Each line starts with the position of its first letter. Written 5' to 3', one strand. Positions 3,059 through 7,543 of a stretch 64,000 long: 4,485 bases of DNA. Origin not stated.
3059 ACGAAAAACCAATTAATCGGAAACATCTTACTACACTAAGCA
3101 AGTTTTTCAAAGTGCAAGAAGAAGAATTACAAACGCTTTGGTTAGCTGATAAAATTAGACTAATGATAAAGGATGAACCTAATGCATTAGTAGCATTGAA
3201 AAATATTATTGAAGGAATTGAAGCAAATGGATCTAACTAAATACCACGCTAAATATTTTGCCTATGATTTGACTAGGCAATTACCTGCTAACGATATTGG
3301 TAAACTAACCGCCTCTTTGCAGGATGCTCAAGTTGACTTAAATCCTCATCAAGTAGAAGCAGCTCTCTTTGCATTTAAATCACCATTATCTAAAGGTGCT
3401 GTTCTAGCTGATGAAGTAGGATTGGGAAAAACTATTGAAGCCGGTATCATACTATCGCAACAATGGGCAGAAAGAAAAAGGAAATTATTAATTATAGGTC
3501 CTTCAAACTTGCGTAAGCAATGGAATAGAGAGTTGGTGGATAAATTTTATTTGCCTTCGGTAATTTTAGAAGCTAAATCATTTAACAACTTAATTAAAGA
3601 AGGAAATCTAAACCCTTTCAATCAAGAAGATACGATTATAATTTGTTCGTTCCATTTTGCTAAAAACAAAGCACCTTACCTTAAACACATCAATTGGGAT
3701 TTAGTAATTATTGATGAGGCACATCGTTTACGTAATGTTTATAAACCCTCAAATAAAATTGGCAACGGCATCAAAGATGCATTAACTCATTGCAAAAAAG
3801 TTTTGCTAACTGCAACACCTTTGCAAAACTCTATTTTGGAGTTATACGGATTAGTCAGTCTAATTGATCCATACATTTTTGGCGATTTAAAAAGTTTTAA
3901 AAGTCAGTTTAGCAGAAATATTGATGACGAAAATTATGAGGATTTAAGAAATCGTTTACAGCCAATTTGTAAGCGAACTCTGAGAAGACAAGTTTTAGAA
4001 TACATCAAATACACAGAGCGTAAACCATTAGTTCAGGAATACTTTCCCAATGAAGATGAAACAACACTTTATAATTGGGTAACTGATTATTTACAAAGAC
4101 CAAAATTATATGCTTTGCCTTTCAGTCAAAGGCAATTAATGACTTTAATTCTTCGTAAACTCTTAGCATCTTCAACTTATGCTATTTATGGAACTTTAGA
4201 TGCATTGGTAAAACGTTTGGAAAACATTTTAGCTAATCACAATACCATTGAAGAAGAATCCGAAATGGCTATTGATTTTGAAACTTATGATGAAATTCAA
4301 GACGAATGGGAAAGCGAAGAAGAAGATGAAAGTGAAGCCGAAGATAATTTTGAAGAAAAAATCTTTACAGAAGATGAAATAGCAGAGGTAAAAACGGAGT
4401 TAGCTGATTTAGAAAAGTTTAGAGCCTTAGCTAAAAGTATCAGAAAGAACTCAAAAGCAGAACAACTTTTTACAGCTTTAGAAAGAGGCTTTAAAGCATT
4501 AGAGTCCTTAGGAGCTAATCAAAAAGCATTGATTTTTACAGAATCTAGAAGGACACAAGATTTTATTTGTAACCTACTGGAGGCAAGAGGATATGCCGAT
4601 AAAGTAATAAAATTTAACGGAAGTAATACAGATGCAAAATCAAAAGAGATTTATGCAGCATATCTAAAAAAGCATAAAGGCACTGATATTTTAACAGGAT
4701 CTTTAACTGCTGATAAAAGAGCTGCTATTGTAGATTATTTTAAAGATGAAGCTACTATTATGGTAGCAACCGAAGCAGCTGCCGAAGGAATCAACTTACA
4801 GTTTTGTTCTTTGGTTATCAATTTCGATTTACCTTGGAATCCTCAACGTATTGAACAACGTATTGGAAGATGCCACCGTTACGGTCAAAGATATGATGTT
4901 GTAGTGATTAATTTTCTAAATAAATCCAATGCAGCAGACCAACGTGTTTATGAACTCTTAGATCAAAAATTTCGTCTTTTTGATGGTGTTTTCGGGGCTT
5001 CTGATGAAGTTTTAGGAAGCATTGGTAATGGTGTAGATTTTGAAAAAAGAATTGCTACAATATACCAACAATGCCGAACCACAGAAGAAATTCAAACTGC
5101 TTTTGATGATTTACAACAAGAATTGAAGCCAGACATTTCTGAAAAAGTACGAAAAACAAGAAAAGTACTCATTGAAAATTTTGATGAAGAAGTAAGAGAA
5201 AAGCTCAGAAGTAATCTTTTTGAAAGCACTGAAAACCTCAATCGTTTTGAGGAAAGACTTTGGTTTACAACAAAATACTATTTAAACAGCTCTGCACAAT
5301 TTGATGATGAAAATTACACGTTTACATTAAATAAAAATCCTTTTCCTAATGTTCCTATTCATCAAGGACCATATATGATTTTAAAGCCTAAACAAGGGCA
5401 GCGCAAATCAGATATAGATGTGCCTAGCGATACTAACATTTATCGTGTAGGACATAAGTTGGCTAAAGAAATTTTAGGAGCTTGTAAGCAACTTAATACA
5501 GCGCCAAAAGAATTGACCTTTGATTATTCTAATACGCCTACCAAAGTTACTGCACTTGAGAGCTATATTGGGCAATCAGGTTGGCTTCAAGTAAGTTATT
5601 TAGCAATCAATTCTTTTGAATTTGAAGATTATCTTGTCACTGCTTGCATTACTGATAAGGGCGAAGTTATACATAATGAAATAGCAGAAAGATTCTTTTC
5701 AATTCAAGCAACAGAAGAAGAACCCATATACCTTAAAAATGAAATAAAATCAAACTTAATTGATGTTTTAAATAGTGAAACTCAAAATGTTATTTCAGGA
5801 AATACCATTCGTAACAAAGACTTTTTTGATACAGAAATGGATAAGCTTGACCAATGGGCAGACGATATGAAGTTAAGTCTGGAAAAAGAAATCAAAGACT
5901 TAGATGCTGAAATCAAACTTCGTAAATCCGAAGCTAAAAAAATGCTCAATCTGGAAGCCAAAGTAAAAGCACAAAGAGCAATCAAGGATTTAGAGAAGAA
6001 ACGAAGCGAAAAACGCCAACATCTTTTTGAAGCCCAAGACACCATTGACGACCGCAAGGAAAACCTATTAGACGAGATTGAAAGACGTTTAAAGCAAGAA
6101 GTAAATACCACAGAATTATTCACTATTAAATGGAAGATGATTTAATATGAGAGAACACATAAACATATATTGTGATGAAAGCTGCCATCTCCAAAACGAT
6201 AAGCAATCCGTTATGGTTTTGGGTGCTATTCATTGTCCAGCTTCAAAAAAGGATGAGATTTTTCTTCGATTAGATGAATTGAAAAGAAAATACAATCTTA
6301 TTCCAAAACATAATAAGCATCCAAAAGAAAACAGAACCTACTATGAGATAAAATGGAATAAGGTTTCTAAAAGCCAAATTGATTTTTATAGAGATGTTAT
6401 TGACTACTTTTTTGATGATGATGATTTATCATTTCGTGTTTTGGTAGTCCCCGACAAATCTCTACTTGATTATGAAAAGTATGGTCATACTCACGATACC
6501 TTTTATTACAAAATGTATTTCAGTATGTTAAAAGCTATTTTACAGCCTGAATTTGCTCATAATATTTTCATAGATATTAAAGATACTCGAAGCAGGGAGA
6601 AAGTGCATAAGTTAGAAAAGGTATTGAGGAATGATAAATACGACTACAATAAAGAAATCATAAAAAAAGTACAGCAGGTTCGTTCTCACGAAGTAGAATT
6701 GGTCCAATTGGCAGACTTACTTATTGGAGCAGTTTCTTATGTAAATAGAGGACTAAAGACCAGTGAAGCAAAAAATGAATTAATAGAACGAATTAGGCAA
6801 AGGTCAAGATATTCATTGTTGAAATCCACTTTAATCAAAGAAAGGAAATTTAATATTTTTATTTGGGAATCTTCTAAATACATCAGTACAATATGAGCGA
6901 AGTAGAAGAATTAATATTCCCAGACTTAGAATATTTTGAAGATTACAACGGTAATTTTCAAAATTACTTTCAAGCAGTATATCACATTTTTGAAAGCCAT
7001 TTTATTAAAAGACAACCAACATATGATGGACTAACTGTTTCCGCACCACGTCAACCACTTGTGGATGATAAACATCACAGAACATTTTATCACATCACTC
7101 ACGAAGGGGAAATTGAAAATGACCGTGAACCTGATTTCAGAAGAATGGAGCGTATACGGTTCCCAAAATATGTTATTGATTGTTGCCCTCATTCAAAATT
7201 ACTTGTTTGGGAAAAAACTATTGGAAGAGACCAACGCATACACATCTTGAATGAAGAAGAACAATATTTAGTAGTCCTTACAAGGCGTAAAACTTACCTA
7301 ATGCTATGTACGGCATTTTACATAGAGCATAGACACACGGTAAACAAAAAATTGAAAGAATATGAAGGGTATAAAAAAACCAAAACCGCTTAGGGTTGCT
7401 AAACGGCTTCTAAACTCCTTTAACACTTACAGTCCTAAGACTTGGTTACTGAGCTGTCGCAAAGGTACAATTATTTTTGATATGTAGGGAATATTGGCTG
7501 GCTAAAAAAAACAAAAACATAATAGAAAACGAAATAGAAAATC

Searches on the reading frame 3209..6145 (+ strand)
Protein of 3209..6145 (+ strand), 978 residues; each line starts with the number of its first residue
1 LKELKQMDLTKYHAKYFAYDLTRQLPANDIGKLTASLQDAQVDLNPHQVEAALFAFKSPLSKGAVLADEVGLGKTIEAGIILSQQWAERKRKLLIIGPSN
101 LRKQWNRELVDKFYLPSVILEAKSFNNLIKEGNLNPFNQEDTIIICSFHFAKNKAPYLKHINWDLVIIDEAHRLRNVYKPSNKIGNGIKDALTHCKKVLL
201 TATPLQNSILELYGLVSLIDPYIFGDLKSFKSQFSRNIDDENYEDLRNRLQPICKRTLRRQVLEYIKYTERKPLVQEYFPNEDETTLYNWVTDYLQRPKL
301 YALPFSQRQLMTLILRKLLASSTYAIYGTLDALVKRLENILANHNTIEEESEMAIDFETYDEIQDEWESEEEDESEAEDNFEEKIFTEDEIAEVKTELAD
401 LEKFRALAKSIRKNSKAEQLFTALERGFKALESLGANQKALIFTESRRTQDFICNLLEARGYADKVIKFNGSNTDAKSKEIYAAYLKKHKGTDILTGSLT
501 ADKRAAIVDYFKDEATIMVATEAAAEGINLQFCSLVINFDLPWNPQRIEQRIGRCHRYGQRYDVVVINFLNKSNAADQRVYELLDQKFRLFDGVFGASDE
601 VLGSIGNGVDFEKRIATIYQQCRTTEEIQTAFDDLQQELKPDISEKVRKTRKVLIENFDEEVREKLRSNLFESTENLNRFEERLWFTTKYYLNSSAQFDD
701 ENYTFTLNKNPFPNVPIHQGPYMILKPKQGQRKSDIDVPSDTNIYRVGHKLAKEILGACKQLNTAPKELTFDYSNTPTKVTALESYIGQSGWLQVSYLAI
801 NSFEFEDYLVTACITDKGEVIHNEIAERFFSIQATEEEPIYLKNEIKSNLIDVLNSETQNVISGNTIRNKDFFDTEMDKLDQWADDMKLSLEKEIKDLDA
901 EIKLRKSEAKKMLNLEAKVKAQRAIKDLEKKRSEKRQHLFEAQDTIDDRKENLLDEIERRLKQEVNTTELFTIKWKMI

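Call 10: search_protein_families(library=pfam, proteins=[window:3209-6145:+], max_evalue=0.001)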
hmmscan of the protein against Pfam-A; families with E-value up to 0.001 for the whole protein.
window:3209-6145:+ (978 aa): 5 families
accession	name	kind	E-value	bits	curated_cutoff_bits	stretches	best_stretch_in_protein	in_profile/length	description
PF00176.29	SNF2-rel_dom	-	3.7e-34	118.6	24.9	1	61-284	17-234/290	SNF2-related domain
PF00271.37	Helicase_C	-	5.2e-22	78.6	23.5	1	452-559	5-110/110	Helicase conserved C-terminal domain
PF04851.21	ResIII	-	1.6e-09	38.3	22.5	1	43-204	3-162/164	Type III restriction enzyme, res subunit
PF00270.35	DEAD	-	9.1e-06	25.9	26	1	62-205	15-161/167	DEAD/DEAH box helicase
PF13872.12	AAA_34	-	0.00021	20.8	27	1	41-181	40-194/306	P-loop containing NTP hydrolase pore-1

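Call 60: search_protein_families(library=padloc, proteins=[window:3209-6145:+], max_evalue=0.00001)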
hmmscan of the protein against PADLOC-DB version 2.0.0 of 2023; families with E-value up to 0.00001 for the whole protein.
window:3209-6145:+ (978 aa): 44 families (the best 25 are shown)
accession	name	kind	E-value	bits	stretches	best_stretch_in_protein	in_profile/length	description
PDLC02619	DrmD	-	1.4e-204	679.9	1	36-680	25-655/872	DrmD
PDLC02500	BrxHI|BrxHII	-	1.2e-66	224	2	484-667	498-681/933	BrxHI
PDLC02621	DrmD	-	3e-60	202.5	1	42-622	120-689/1040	DrmD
PDLC02623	DrmD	-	7.1e-55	184.3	3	493-609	557-674/1040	DrmD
PDLC00659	HmaA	-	7.3e-54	181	1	38-590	99-641/1176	SNF2 helicase / DEAD-box helicase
PDLC02504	BrxHI|BrxHII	-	3.1e-53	179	2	28-472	95-519/971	BrxHII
PDLC02620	DrmD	-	1e-51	174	1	34-653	90-668/1060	DrmD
PDLC02843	DpdE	-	1.8e-45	153.3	2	36-235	151-330/1091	DpdE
PDLC02840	DpdE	-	9.8e-42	141.3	2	34-233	151-333/1091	DpdE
PDLC02634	DrmD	-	1.2e-39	133.8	1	39-587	87-611/900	DrmD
PDLC02572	DrmA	-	5e-37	125.4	1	64-573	138-636/1043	DrmA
PDLC02193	PLD_Helicase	-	1.9e-33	113.7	2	513-599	752-838/905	-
PDLC00633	ZorD1|ZorD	-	1.7e-32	110.4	2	42-364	442-760/908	"SWI2/SNF2 helicase, Mrr-like nuclease"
PDLC02632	DrmD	-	2.2e-31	107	1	65-580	144-647/662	DrmD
PDLC02846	DpdE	-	1e-30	104.4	1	35-268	154-387/1034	DpdE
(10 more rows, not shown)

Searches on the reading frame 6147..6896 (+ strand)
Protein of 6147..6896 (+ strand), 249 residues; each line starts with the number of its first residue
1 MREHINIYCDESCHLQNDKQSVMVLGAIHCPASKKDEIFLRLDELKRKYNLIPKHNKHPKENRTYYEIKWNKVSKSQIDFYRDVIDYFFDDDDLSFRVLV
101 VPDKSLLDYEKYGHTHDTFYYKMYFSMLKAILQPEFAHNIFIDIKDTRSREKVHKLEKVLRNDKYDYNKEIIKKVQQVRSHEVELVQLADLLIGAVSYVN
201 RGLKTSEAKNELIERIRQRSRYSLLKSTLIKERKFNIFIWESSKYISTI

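Call 10: search_protein_families(library=pfam, proteins=[window:6147-6896:+], max_evalue=0.001)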
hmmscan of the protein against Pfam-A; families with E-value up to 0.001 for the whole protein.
window:6147-6896:+ (249 aa): 1 family
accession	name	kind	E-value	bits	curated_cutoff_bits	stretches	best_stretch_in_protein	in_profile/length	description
PF12686.12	DUF3800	-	5.8e-17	63.2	21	1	6-198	1-148/149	Protein of unknown function (DUF3800)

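Call 60: search_protein_families(library=padloc, proteins=[window:6147-6896:+], max_evalue=0.00001)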
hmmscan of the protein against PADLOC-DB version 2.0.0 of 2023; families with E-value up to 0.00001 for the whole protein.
window:6147-6896:+ (249 aa): 2 families
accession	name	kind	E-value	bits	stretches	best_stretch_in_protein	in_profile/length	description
PDLC04353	PDC-M04A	-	6.7e-93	308.3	1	1-243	1-229/232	-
PDLC04354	PDC-M04A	-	8.6e-41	137.9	1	60-239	3-182/190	-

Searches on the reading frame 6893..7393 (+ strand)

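Call 10: search_protein_families(library=pfam, proteins=[window:6893-7393:+], max_evalue=0.001)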
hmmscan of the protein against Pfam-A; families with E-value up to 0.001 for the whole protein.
window:6893-7393:+ (166 aa): 0 families

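Call 60: search_protein_families(library=padloc, proteins=[window:6893-7393:+], max_evalue=0.00001)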
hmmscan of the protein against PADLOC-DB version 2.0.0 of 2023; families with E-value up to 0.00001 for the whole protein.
window:6893-7393:+ (166 aa): 9 families
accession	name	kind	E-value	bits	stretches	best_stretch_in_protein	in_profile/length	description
PDLC04357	PDC-M04B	-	2e-56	188.4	1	7-164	4-160/162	-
PDLC04355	PDC-M04B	-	5.2e-46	154.8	1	7-164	4-166/167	-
PDLC04356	PDC-M04B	-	4e-32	109.4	1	18-163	14-171/176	-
PDLC04360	PDC-M04B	-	4.6e-29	99.4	1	21-162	12-156/166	-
PDLC04367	PDC-M04B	-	1.4e-19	68.7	1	10-164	5-168/173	-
PDLC04361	PDC-M04B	-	3e-14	51.2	1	8-121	5-125/125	-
PDLC04364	PDC-M04B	-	4.2e-14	50.6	1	14-161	9-162/164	-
PDLC04358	PDC-M04B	-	2.1e-08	32.4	1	58-156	56-157/167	-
PDLC04366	PDC-M04B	-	1.3e-07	29.8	1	21-158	19-157/166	-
